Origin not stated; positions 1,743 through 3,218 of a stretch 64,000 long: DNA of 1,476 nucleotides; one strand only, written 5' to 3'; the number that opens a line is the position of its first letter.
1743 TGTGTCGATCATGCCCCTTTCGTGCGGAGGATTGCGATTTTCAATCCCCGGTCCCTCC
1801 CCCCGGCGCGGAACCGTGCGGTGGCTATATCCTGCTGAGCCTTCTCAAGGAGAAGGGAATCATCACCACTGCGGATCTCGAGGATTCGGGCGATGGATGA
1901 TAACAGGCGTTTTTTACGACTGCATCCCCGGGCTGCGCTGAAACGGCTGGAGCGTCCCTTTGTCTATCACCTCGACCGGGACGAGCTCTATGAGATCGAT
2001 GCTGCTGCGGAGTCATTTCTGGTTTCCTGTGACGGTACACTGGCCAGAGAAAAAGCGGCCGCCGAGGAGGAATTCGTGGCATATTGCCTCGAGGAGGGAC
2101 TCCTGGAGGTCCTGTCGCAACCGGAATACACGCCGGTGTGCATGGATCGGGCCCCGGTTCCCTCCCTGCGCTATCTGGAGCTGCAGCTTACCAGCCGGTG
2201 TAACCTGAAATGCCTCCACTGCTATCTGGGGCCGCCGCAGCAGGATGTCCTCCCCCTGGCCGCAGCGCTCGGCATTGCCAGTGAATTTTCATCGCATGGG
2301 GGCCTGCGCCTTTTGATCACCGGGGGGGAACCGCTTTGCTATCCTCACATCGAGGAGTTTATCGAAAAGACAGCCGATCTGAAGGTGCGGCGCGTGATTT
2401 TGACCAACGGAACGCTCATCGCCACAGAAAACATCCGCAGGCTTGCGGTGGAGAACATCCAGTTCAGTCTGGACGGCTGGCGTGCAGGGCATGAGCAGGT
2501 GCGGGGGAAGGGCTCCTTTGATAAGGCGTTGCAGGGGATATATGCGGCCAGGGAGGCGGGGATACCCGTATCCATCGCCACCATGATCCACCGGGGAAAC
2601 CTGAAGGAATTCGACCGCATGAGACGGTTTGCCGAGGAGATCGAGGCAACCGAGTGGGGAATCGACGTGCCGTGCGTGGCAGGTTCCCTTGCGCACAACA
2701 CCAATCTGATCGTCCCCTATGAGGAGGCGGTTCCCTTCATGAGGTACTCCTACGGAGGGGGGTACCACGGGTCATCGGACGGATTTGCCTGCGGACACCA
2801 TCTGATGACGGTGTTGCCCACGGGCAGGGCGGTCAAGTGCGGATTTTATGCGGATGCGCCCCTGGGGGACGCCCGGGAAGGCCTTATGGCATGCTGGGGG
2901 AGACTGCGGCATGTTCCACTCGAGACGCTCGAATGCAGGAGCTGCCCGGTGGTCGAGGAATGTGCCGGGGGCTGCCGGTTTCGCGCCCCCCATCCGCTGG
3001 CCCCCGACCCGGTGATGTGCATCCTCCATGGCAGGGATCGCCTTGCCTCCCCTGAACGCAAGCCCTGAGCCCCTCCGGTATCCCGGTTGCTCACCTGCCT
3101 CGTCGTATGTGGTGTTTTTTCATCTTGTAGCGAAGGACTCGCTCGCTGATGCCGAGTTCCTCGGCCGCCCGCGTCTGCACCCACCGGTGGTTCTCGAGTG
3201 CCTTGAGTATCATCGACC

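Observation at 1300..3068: Compact Cys-rich micro-ORF, Cys-rich protein and radical SAM/SPASM operon: a candidate novel RiPP-like maturation cluster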

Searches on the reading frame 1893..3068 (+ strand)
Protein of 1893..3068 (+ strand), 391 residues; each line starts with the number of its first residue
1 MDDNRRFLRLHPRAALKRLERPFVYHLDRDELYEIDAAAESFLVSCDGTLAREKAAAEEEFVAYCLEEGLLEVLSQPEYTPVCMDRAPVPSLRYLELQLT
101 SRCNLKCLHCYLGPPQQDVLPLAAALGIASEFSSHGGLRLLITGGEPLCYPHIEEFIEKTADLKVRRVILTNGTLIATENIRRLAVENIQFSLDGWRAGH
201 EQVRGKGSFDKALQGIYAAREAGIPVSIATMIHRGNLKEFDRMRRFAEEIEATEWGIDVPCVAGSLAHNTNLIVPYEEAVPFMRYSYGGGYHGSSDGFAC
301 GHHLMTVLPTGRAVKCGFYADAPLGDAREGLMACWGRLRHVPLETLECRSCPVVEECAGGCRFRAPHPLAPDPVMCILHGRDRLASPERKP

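Call 3: search_protein_families(library=pfam, proteins=[window:1893-3068:+], max_evalue=0.1)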
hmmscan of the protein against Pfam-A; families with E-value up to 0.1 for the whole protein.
window:1893-3068:+ (391 aa): 2 families
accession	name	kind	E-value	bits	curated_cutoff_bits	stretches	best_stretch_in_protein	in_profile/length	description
PF04055.27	Radical_SAM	-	1.2e-21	78.1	29.5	1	98-246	2-165/166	Radical SAM superfamily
PF13344.12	Hydrolase_6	-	0.073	13.6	27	0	144-183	12-49/101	Haloacid dehalogenase-like hydrolase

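Call 4: search_protein_families(library=ncbifam, proteins=[window:1893-3068:+], max_evalue=0.1)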
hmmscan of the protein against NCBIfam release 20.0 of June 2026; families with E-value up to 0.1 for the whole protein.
window:1893-3068:+ (391 aa): 72 families (the best 25 are shown)
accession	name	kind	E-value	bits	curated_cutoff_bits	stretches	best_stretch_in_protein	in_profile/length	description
TIGR04250.1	SCM_rSAM_ScmE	equivalog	7.8e-24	84.2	400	1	93-246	3-164/358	SynChlorMet cassette radical SAM/SPASM protein ScmE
TIGR04546.1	rSAM_ahbC_deAc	equivalog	8e-23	80.8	650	1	98-244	44-197/390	12,18-didecarboxysiroheme deacetylase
TIGR04545.1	rSAM_ahbD_hemeb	equivalog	2.3e-22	79.9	500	1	98-260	5-175/339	heme b synthase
TIGR04054.1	rSAM_NirJ1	equivalog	2.2e-21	76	650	1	98-250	41-200/387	putative heme d1 biosynthesis radical SAM protein NirJ1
TIGR04055.1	rSAM_NirJ2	equivalog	3.9e-21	75.9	500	1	99-255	6-169/326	putative heme d1 biosynthesis radical SAM protein NirJ2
NF049973.1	radical_Rv1681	equivalog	6.3e-20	71.4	380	1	102-252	81-239/326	Rv1681 family radical SAM protein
TIGR04251.1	SCM_rSAM_ScmF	equivalog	9.5e-20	71.3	400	1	92-280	3-204/353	SynChlorMet cassette radical SAM/SPASM protein ScmF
TIGR04347.1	pseudo_SAM_Halo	equivalog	2.8e-19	69.6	525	1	98-241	43-193/390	TIGR04347 family pseudo-SAM/SPASM protein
NF050035.1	rSAM_WgK_link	exception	3.3e-19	69.1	650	1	95-273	11-196/367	radical SAM/SPASM peptide maturase WgkB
TIGR04051.1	rSAM_NirJ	equivalog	3.4e-19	69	515.45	1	98-250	7-166/354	heme d1 biosynthesis radical SAM protein NirJ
TIGR03962.1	mycofact_rSAM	equivalog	6.1e-19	68.4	265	1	96-253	15-179/339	mycofactocin radical SAM maturase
NF045574.1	sacti_mat_StsB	exception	7.4e-19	67.9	625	1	89-252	92-261/466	StsB family radical SAM/SPASM domain sactipeptide maturase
TIGR02666.1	moaA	equivalog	2e-18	66.5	284.05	1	92-249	9-182/336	GTP 3',8-cyclase MoaA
TIGR04053.2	TIGR04053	equivalog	3e-18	66.2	395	1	99-257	14-183/366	TIGR04053 family radical SAM/SPASM domain-containing protein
TIGR02109.1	PQQ_syn_pqqE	equivalog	8.3e-17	61.1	381.35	1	96-277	10-199/358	pyrroloquinoline quinone biosynthesis protein PqqE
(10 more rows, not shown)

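Call 21: find_homologous_proteins(query=window:1893-3065:+, max_evalue=1e-20)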
Query window:1893-3065:+ (391 aa): 1533 proteins with E <= 1e-20 among 8000 candidates; the best 120 are listed.
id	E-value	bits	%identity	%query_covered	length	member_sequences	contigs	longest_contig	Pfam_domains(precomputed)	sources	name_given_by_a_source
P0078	3.5e-224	762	84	100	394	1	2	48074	PF04055.28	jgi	-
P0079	8.4e-207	705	78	96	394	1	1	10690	PF04055.28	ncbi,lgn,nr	ncbi:radical SAM protein [bacterium]|nr:radical SAM protein [bacterium]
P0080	1.6e-181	622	70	96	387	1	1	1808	PF04055.28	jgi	-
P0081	7.1e-181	620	69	96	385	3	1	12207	PF04055.28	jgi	jgi:radical SAM protein with 4Fe4S-binding SPASM domain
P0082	6.2e-179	613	68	96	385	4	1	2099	PF04055.28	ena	-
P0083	3.4e-178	611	69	96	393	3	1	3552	PF04055.28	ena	-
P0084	1.3e-176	605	64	98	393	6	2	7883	PF04055.28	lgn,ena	-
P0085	2.4e-176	605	66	96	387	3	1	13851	PF04055.28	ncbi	ncbi:MAG: radical SAM protein [bacterium]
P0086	1.3e-173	596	66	95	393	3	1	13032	PF04055.28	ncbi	-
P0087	7.7e-172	590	65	95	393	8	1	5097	PF04055.28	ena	-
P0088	1.0e-171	589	66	96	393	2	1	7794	PF04055.28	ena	-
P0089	2.2e-171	588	65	97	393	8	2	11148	PF04055.28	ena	-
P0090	3.8e-171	588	64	97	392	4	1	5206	PF04055.28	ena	-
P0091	5.9e-170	584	64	98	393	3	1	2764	PF04055.28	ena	-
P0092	7.6e-170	583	65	96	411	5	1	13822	PF04055.28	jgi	-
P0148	1.3e-160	553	64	95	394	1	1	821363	PF04055.28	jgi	jgi:radical SAM protein with 4Fe4S-binding SPASM domain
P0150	2.1e-160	552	61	96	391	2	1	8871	PF04055.28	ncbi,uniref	ncbi:radical SAM protein [Trichloromonas sp.]|uniref:radical SAM protein n=1 Tax=Trichloromonas sp. 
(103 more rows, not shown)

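Call 33: search_solved_structures(query=A2, max_evalue=0.001, show_alignments=1)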
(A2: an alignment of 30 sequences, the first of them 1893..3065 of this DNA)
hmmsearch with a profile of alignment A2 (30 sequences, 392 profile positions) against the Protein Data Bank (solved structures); distinct sequences matched with E-value up to 0.001: 25.
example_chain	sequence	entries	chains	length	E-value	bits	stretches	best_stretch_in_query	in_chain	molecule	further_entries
6efn_A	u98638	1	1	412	4.6e-21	78.2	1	99-255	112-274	Sporulation killing factor maturation protein SkfB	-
7vob_C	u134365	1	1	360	2.9e-17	65.7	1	96-263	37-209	Cytosylglucuronate decarboxylase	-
6c8v_A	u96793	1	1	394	3e-17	65.7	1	100-268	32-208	Coenzyme PQQ synthesis protein E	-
7voc_C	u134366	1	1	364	3e-17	65.7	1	96-263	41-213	Cytosylglucuronate decarboxylase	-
5wgg_A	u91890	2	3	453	2.6e-12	49.4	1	91-217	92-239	Radical SAM domain protein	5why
1tv7_A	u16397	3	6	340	2.8e-10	42.7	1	95-239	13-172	Molybdenum cofactor biosynthesis protein A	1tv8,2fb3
2fb2_A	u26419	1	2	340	3.3e-10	42.5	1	95-239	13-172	Molybdenum cofactor biosynthesis protein A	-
9dfu_A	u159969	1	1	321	1.2e-09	40.7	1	101-274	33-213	Radical SAM core domain-containing protein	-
9dfn_A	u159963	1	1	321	1.9e-09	39.9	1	102-274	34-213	Radical SAM core domain-containing protein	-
6b4c_A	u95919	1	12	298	3.4e-09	39.2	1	101-275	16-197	Viperin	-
7n7i_A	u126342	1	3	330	3.9e-09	39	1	100-275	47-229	Viperin-like enzyme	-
9dgw_A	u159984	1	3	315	4e-09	38.9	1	101-275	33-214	Radical SAM core domain-containing protein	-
5v1q_A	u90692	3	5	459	4.3e-09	38.8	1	103-188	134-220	Radical SAM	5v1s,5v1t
9dfw_A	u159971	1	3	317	6.4e-09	38.2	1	101-274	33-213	Radical SAM core domain-containing protein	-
5vsl_A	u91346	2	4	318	1.1e-07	34.2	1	94-260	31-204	Radical S-adenosyl methionine domain-containing protein 2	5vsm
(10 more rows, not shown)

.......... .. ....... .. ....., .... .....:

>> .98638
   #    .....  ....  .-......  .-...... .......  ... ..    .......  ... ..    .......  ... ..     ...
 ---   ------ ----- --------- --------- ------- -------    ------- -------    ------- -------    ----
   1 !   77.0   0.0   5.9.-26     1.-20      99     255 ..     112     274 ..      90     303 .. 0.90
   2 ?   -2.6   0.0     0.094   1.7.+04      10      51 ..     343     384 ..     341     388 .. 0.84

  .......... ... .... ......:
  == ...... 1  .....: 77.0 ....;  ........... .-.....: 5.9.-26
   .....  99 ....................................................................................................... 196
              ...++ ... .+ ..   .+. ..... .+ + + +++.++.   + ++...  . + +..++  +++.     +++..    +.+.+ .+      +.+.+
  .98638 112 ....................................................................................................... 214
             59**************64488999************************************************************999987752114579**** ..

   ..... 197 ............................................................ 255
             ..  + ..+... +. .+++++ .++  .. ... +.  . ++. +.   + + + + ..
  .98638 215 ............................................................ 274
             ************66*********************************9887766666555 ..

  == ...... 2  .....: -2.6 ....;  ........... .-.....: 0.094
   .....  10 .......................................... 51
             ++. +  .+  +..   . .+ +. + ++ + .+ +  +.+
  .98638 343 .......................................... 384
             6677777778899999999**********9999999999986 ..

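Call 34: predict_structure(alignment_id=A2)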
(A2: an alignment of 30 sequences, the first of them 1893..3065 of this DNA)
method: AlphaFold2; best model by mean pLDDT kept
length: 391 residues; sequences in the alignment: 30
mean_pLDDT: 87.4   pTM: 0.88
mean pLDDT of the five models: 87.4, 85.7, 83.4, 82.6, 81.4
residues with pLDDT >= 90: 253; 70-90: 98; 50-70: 22; < 50: 18
segments of 3 or more residues with pLDDT < 50: 291-299, 385-391
pLDDT, mean of each block of 10 residues (from residue 1): 76 94 91 92 94 76 93 94 92 94 82 71 98 96 93 97 95 94 93 96 94 97 96 96 97 92 83 93 84 42 88 87 95 91 79 72 78 88 52 36
secondary structure, 60 per line:
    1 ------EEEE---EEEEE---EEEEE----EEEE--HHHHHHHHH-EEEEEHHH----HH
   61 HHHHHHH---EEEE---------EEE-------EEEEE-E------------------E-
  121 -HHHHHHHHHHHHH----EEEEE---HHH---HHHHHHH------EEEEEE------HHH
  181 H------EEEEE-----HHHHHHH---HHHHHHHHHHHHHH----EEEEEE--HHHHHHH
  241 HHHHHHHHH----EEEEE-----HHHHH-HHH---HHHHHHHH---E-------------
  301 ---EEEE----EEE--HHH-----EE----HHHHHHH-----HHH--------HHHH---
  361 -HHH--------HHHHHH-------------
elements in order: E7-10 E14-18 E22-26 E31-34 H37-45 E47-51 H59-67 E71-74 E84-86 E94-98 H122-134 E139-143 H153-159 E166-171 H178-181 E188-192 H198-204 H208-221 E226-231 H234-249 E254-258 H264-268 H276-283 E304-307 E312-314 H331-337 H354-357 H373-378

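Call 38: fold_search(model_id=the predicted structure, library=pdb)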
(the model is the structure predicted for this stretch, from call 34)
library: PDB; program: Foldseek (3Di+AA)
matches with E <= 10: 1639; with E <= 0.001: 153
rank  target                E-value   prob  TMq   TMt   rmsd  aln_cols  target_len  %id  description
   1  6efn                  5.2e-17  1.00  0.62  0.63   5.6       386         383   21  Structure of a RiPP maturase, SkfB (released 2018-10-24)
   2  5v1t_A                6.5e-15  1.00  0.66  0.59   6.7       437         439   16  Crystal structure of Streptococcus suis SuiB bound to precursor peptide SuiA (released 2017-08-30)
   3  5v1s_A                9.3e-15  1.00  0.66  0.62   6.4       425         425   16  Crystal structure of Streptococcus suis SuiB bound to S-adenosylmethionine (released 2017-08-30)
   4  5v1q_B                3.9e-14  1.00  0.65  0.59   6.8       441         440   15  Crystal structure of Streptococcus suis SuiB (released 2017-08-30)
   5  5v1q_A                9.5e-14  1.00  0.65  0.60   6.6       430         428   16  Crystal structure of Streptococcus suis SuiB (released 2017-08-30)
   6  5v1s_B                1.3e-13  1.00  0.63  0.58   7.0       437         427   14  Crystal structure of Streptococcus suis SuiB bound to S-adenosylmethionine (released 2017-08-30)
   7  5why_B                1.7e-13  1.00  0.59  0.55  13.9       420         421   17  Structural Insights into Thioether Bond Formation in the Biosynthesis of Sactipeptides (released 2017-07-26)
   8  7vob                  1.8e-13  1.00  0.43  0.51   8.1       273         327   22  The crystal structure of a Radical SAM Enzyme BlsE involved in the Biosynthesis of Blasticidin S (released 2022-05-04)
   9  8vpo                  4.0e-13  1.00  0.51  0.45  14.7       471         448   14  X-Ray Crystal Structure of TigE from Paramaledivibacter caminithermalis (released 2024-02-07)
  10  6c8v                  4.8e-13  1.00  0.53  0.64   6.1       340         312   20  X-ray structure of PqqE from Methylobacterium extorquens (released 2018-02-14)
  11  6q2p_B                3.2e-12  1.00  0.50  0.65   4.6       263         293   17  Crystal structure of mouse viperin bound to cytidine triphosphate and S-adenosylhomocysteine (released 2020-01-22)
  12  6q2p_A                3.2e-12  1.00  0.49  0.65   4.7       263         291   17  Crystal structure of mouse viperin bound to cytidine triphosphate and S-adenosylhomocysteine (released 2020-01-22)
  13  5vsl_A                4.3e-12  1.00  0.49  0.71   3.9       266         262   16  Crystal structure of viperin with bound [4Fe-4S] cluster and S-adenosylhomocysteine (SAH) (released 2017-06-14)
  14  7n7i_A                5.8e-12  1.00  0.52  0.71   4.3       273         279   15  X-ray crystal structure of Viperin-like enzyme from Trichoderma virens (released 2021-06-30)
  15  2fb2_B                5.8e-12  1.00  0.49  0.58   6.3       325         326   19  Structure of the MoaA Arg17/266/268/Ala triple mutant (released 2006-05-09)
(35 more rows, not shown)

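Call 80: search_protein_families(library=padloc, proteins=[window:1893-3065:+], max_evalue=0.01)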
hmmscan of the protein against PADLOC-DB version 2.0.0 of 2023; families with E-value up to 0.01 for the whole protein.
window:1893-3065:+ (391 aa): 3 families
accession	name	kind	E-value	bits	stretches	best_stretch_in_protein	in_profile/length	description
PDLC02903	pVip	-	4.2e-17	60.5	1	97-255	4-166/257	Viperins not associated with kinases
PDLC02904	pVip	-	1.5e-12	45.7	1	98-256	8-171/262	Viperins associated with kinases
PDLC02905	pVip-kinase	-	0.00046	17.6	1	95-179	184-275/474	Viperin-kinase fusion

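Call 82: find_encoding_contigs(protein=P0150, flank=4000, max_places=2)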
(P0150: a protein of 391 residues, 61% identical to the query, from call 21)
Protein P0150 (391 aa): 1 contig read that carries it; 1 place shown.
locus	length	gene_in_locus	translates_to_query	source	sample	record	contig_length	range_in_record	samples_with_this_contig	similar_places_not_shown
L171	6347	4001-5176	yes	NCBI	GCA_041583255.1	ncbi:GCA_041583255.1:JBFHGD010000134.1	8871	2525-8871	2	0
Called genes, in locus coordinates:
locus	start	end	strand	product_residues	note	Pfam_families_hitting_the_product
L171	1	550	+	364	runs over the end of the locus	PF00365:PFK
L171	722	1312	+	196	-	PF04011:LemA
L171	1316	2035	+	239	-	PF04536:TPM_phosphatase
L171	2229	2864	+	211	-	PF04536:TPM_phosphatase (weak)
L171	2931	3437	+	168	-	PF01641:SelR, PF24046:At4g08330 (faint)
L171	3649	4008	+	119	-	-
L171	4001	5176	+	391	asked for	PF04055:Radical_SAM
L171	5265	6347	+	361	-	PF07690:MFS_1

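Call 83: find_encoding_contigs(protein=P0148, flank=4000, max_places=1)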
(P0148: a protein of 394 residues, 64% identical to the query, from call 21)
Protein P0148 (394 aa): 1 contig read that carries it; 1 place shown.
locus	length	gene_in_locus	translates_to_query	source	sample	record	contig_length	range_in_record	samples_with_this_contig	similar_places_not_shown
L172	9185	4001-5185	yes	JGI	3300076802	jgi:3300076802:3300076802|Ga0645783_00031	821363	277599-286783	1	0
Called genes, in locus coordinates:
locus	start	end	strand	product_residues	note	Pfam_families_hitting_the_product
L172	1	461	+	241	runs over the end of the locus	PF01551:Peptidase_M23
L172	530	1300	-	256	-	PF00378:ECH_1, PF16113:ECH_2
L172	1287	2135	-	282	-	PF02737:3HCDH_N, PF03446:NAD_binding_2 (faint), PF00725:3HCDH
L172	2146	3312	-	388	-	PF00108:Thiolase_N, PF00109:ketoacyl-synt (weak), PF02803:Thiolase_C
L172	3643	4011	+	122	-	-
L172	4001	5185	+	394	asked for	PF04055:Radical_SAM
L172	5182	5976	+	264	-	PF03848:TehB (weak), PF13489:Methyltransf_23, PF08003:Methyltransf_9 (weak), PF13847:Methyltransf_31, PF08241:Methyltransf_11, PF08242:Methyltransf_12, PF13649:Methyltransf_25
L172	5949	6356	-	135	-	PF01253:SUI1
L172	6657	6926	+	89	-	PF07238:PilZ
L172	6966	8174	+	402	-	PF23459:S1_RRP5 (faint), PF13509:S1_2 (faint), PF00575:S1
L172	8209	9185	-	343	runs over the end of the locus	PF01476:LysM (weak), PF03734:YkuD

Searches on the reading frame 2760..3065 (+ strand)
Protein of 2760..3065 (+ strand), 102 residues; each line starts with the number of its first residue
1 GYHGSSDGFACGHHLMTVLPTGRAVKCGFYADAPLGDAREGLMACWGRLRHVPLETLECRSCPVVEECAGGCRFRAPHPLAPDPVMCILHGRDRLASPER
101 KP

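Call 77: search_protein_families(library=ncbifam, proteins=[window:2760-3065:+], max_evalue=1)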
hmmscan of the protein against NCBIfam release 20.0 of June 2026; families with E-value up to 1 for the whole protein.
window:2760-3065:+ (102 aa): 9 families
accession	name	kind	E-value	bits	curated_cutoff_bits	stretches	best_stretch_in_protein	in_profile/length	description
TIGR04085.1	rSAM_more_4Fe4S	domain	4.3e-07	30.3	27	1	11-76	1-78/93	SPASM domain-containing protein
TIGR04269.1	SAM_SPASM_FxsB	subfamily_domain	0.035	13.1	370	1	58-72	319-333/363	FxsB family cyclophane-forming radical SAM/SPASM peptide maturase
TIGR04136.1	rSAM_FibroRumin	equivalog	0.038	12.8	400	1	45-76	393-422/458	FibroRumin system radical SAM peptide maturase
TIGR04463.1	rSAM_vs_C_rich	equivalog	0.058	12.1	525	1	51-75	373-397/438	TIGR04463 family radical SAM/SPASM RiPP maturase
TIGR04303.1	GeoRSP_rSAM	equivalog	0.18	11.3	400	1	46-76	275-310/325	GeoRSP system radical SAM/SPASM protein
NF038107.1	rSAM_NF038107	equivalog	0.21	10.3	600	1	43-73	371-401/444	Cys-every-fifth radical SAM/SPASM peptide maturase CefB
TIGR04084.1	rSAM_AF0577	subfamily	0.32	9.9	225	1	5-74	218-287/347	TIGR04084 family radical SAM/SPASM domain-containing protein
TIGR03906.1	quino_hemo_SAM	equivalog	0.37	9.4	453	1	56-76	398-418/467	quinohemoprotein amine dehydrogenase maturation protein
TIGR04055.1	rSAM_NirJ2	equivalog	0.93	9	500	0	12-76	239-307/326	putative heme d1 biosynthesis radical SAM protein NirJ2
